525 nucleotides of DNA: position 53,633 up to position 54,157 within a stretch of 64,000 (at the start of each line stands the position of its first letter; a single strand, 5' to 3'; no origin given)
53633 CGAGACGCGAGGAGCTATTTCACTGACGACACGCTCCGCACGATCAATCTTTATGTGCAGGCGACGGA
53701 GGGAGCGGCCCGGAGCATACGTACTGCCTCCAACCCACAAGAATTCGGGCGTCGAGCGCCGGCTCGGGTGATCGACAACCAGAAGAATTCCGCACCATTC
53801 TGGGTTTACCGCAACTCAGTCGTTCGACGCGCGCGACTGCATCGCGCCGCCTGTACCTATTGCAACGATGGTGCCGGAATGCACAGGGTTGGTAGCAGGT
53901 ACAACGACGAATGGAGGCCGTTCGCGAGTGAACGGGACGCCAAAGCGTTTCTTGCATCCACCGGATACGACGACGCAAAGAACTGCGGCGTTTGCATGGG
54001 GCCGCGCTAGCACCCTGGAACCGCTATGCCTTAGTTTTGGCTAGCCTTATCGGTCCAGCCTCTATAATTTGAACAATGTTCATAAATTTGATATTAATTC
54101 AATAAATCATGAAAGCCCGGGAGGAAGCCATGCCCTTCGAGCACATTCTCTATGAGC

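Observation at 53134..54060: Solitary foreign gene: Mrr-like nuclease fused to an Ada-like Zn finger (candidate anti-phage or modification-dependent nuclease)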

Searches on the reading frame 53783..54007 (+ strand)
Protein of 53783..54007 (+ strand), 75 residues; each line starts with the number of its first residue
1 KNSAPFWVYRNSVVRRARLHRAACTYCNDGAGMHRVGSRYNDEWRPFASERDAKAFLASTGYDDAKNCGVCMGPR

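Call 35: search_solved_structures(query=A2, max_evalue=10, show_alignments=4)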
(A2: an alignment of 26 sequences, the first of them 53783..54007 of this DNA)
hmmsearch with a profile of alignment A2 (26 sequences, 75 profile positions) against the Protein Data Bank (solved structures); distinct sequences matched with E-value up to 10: 2.
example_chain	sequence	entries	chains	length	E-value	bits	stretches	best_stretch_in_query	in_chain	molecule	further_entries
1li1_C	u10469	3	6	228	2.2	11.6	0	27-74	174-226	Collagen alpha 2(IV) | Collagen alpha-2(IV) chain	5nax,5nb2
6mpx_A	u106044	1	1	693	2.9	11.2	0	27-73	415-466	fusion protein of non-collagenous domains of collagen type IV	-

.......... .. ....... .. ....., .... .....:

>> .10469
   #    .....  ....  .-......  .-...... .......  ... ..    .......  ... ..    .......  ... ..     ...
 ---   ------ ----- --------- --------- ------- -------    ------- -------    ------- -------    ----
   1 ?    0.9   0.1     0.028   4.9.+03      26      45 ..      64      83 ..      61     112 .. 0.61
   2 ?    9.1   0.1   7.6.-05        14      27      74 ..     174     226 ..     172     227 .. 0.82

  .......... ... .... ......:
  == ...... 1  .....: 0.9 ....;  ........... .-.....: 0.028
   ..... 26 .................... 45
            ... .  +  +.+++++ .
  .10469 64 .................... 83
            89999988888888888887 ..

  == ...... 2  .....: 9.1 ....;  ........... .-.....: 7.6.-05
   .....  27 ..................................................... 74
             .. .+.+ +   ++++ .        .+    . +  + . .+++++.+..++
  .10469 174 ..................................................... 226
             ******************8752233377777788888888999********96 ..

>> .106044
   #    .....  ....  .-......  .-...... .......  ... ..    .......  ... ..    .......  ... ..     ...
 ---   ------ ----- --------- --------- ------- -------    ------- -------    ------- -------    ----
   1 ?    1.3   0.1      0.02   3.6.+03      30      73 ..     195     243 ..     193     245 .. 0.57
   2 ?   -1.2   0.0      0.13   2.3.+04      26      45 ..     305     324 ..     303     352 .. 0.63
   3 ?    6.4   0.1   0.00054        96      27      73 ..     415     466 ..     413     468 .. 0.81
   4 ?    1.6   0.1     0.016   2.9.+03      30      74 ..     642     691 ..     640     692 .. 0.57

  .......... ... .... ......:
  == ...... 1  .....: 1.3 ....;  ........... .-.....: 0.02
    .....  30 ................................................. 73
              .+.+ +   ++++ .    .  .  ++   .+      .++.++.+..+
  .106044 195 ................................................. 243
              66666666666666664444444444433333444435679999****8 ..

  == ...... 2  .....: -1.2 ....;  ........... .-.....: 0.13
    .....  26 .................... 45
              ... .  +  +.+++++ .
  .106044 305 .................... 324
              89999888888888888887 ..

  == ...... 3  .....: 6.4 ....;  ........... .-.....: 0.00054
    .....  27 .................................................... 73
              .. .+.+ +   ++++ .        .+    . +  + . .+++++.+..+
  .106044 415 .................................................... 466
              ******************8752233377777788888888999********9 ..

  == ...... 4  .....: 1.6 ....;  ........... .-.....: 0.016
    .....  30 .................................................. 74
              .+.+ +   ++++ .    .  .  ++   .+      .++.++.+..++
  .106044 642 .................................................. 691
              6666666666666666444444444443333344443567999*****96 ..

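Call 37: search_protein_families(library=pfam, alignment_id=A2, max_evalue=10)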
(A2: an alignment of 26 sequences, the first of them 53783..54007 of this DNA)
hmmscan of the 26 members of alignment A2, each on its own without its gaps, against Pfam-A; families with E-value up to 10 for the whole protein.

A. member 1, window:53783-54007:+ (75 aa): 0 families

B. families by the number of members that match (of 26 scanned): 16 families
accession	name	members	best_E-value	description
PF19746.4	DUF6233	8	0.0056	Family of unknown function (DUF6233)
PF13773.12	DUF4170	2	0.017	Domain of unknown function (DUF4170)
PF05036.18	SPOR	1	0.018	SPOR domain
PF23451.1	Zn_ribbon_PaaD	1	0.066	PaaD zinc beta ribbon domain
PF11360.13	DUF3110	1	0.067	Protein of unknown function (DUF3110)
PF23343.2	REP_ORF2-G2P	1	0.068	Replication-associated protein ORF2/G2P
PF11571.13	Med27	1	0.075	Mediator complex subunit 27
PF20484.3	DUF6723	1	0.085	Family of unknown function (DUF6723)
PF08846.15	DUF1816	1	0.09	Domain of unknown function (DUF1816)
PF19335.5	HMBD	1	0.18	Heavy metal binding domain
PF06482.17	Endostatin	1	0.19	Collagenase NC10 and Endostatin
PF17283.8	Zn_ribbon_SprT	1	0.24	SprT-like zinc ribbon domain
PF21352.3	Zn_ribbon_Thio2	1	0.26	Thioredoxin 2, N-terminal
PF13248.11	Zn_ribbon_3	1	1.3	zinc-ribbon domain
PF13717.11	Zn_ribbon_4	1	1.5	zinc-ribbon domain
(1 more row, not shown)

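Call 41: predict_structure(alignment_id=A2)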
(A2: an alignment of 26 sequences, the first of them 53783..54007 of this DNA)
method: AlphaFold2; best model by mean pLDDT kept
length: 75 residues; sequences in the alignment: 26
mean_pLDDT: 86.2   pTM: 0.77
mean pLDDT of the five models: 86.2, 85.7, 85.0, 83.3, 82.0
residues with pLDDT >= 90: 44; 70-90: 21; 50-70: 9; < 50: 1
segments of 3 or more residues with pLDDT < 50: none
pLDDT, mean of each block of 10 residues (from residue 1): 83 93 87 68 91 95 93 74
secondary structure, 60 per line:
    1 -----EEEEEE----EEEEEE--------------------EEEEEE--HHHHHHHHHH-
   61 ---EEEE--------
elements in order: E6-11 E16-21 E42-47 H50-59 E64-67

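Call 46: fold_search(model_id=the predicted structure, library=pdb)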
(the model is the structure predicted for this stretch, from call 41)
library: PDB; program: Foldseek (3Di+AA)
matches with E <= 10: 22; with E <= 0.001: 0
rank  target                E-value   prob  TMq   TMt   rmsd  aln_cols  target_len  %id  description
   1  1u8b_A                8.5e-01  0.23  0.41  0.28   4.2        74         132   16  Crystal structure of the methylated N-ADA/DNA complex (released 2005-10-11)
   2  5ig9_A                1.7e+00  0.02  0.17  0.07  11.9        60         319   13  Crystal structure of macrocyclase MdnC bound with precursor peptide MdnA from Microcystis aeruginosa MRC (released 2016-09-21)
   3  5ig9_E                2.2e+00  0.02  0.18  0.07  11.2        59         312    8  Crystal structure of macrocyclase MdnC bound with precursor peptide MdnA from Microcystis aeruginosa MRC (released 2016-09-21)
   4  5ig9_G                3.2e+00  0.01  0.17  0.07  11.9        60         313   12  Crystal structure of macrocyclase MdnC bound with precursor peptide MdnA from Microcystis aeruginosa MRC (released 2016-09-21)
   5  5ig9_C                4.4e+00  0.01  0.18  0.07  11.0        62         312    6  Crystal structure of macrocyclase MdnC bound with precursor peptide MdnA from Microcystis aeruginosa MRC (released 2016-09-21)
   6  6rfq_Y                5.1e+00  0.09  0.28  0.18   1.4        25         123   24  Cryo-EM structure of a respiratory complex I assembly intermediate with NDUFAF2 (released 2018-10-10)
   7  1ln0_A                5.1e+00  0.06  0.40  0.35   6.6        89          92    7  Structure of the Catalytic Domain of Homing Endonuclease I-TevI (released 2002-10-30)
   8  7v2c_L                5.1e+00  0.05  0.30  0.20   6.0        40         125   18  Active state complex I from Q10 dataset (released 2022-03-02)
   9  7ezx_X1               5.1e+00  0.01  0.21  0.08  11.7        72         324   14  Structure of the phycobilisome from the red alga Porphyridium purpureum in Middle Light (released 2022-09-28)
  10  1mk0                  6.3e+00  0.03  0.30  0.24   7.8        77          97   10  catalytic domain of intron endonuclease I-TevI, E75A mutant (released 2002-10-30)
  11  9cdn_J                6.7e+00  0.04  0.30  0.21   5.9        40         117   18  Respiratory supercomplex I+III2 open state (released 2025-08-06)
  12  2cyy                  6.7e+00  0.02  0.28  0.16  10.9        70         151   10  Crystal structure of PH1519 from Pyrococcus horikosii OT3 (released 2006-09-19)
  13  8zo8_S4               7.7e+00  0.04  0.29  0.19   4.4        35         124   17  Respirasome open state 3 in presence of metformin (SC-MetO3) (released 2025-11-19)
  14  5h6w_A                7.7e+00  0.03  0.36  0.25   5.8        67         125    6  Structure of acetyl-Coenzyme A synthase Alpha subunit C-terminal domain F598H mutant (released 2017-03-08)
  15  3rcp                  7.7e+00  0.03  0.29  0.23   6.5        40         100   12  Crystal structure of the FAPP1 pleckstrin homology domain (released 2011-04-20)
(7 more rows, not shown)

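Call 67: find_homologous_proteins(query=A2, max_evalue=0.001)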
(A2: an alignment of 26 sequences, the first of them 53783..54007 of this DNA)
Query A2 (26 sequences) (75 aa, profile of the alignment): 67 proteins with E <= 0.001 among 172 candidates.
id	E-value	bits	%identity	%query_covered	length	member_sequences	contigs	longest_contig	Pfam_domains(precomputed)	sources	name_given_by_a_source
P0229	6.2e-48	178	34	93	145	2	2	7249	PF13773.12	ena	-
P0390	2.4e-24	103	45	88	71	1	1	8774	-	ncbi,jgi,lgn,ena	-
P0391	1.3e-23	101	35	89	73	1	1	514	-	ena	-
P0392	1.4e-23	100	42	88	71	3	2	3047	-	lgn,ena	-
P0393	1.4e-23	100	45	88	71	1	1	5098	-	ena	-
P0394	1.6e-23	100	37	88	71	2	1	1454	-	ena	-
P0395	1.6e-23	100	43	92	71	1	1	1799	-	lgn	-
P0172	2.1e-23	100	49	89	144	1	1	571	-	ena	-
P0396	1.6e-22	97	40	88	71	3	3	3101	-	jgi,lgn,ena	-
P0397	1.7e-22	97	42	91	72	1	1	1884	-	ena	-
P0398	3.1e-22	96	40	88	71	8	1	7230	-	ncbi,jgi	jgi:hypothetical protein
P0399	4.1e-22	96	43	88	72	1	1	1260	-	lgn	-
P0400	5.3e-22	95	35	92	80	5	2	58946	-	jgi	jgi:hypothetical protein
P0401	5.9e-22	95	38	87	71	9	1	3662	-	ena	-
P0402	1.3e-21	94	42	88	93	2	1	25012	-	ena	-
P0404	1.6e-21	94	37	88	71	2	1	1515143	-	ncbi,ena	-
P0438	3.0e-14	71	45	89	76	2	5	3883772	-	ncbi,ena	-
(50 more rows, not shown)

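Call 68: find_encoding_contigs(protein=P0404, flank=5000, max_places=2)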
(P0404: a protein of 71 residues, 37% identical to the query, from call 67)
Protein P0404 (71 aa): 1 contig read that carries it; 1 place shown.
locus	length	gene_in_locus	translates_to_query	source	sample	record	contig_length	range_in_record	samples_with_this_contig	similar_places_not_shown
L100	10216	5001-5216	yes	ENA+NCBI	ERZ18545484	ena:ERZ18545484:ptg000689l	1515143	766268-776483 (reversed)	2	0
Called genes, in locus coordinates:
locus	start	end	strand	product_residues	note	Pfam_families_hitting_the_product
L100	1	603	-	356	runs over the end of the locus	PF06032:S-Me-THD_N, PF20906:S-Me-THD_C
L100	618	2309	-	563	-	PF00501:AMP-binding, PF13193:AMP-binding_C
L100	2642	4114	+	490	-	PF19295:SufBD_N, PF01458:SUFBD_core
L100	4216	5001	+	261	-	PF00005:ABC_tran, PF02463:SMC_N (faint)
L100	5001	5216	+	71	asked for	-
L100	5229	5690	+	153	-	PF05942:PaREP1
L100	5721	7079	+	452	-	PF19295:SufBD_N, PF01458:SUFBD_core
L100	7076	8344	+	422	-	PF00266:Aminotran_5, PF01041:DegT_DnrJ_EryC1 (faint), PF01053:Cys_Met_Meta_PP (weak)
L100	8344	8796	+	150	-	PF01592:NifU_N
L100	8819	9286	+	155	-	PF01592:NifU_N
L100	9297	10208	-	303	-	PF14302:DUF4377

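Call 69: find_encoding_contigs(protein=P0438, flank=5000, max_places=2)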
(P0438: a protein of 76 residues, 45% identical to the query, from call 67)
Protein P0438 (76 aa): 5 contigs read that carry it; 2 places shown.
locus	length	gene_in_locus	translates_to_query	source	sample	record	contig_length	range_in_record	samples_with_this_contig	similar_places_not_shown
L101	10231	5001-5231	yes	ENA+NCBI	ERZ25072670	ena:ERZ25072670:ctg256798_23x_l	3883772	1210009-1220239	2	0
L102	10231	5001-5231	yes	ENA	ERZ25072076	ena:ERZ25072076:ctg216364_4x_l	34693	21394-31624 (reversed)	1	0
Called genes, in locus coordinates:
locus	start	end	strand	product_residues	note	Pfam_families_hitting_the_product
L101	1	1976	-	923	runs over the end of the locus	PF01108:Tissue_fac (faint), PF00041:fn3, PF25833:Fn3_SaeA_3rd (faint), PF23211:LRR_LRWD1 (faint), PF13855:LRR_8 (weak), PF23598:LRR_14, PF13855:LRR_8, PF23598:LRR_14, +2 more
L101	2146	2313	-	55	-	-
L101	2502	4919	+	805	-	PF01590:GAF, PF13185:GAF_2, PF00989:PAS, PF08448:PAS_4 (faint), PF00512:HisKA, PF02518:HATPase_c, PF00072:Response_reg, PF00486:Trans_reg_C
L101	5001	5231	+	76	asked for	-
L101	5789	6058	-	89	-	-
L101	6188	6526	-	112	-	PF01740:STAS, PF13466:STAS_2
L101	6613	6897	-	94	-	-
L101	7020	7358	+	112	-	PF01740:STAS, PF13466:STAS_2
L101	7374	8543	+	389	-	PF00072:Response_reg, PF07228:SpoIIE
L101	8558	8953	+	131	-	PF13581:HATPase_c_2, PF02518:HATPase_c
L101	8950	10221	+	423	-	PF13458:Peripla_BP_6, PF01094:ANF_receptor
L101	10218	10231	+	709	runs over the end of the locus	PF00672:HAMP, PF00512:HisKA, PF02518:HATPase_c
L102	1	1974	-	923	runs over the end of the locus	PF01108:Tissue_fac (faint), PF00041:fn3, PF25833:Fn3_SaeA_3rd (faint), PF23211:LRR_LRWD1 (faint), PF13855:LRR_8 (weak), PF23598:LRR_14, PF13855:LRR_8, PF23598:LRR_14, +2 more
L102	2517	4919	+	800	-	PF01590:GAF, PF13185:GAF_2, PF00989:PAS, PF08448:PAS_4 (faint), PF00512:HisKA, PF02518:HATPase_c, PF00072:Response_reg, PF00486:Trans_reg_C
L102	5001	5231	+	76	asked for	-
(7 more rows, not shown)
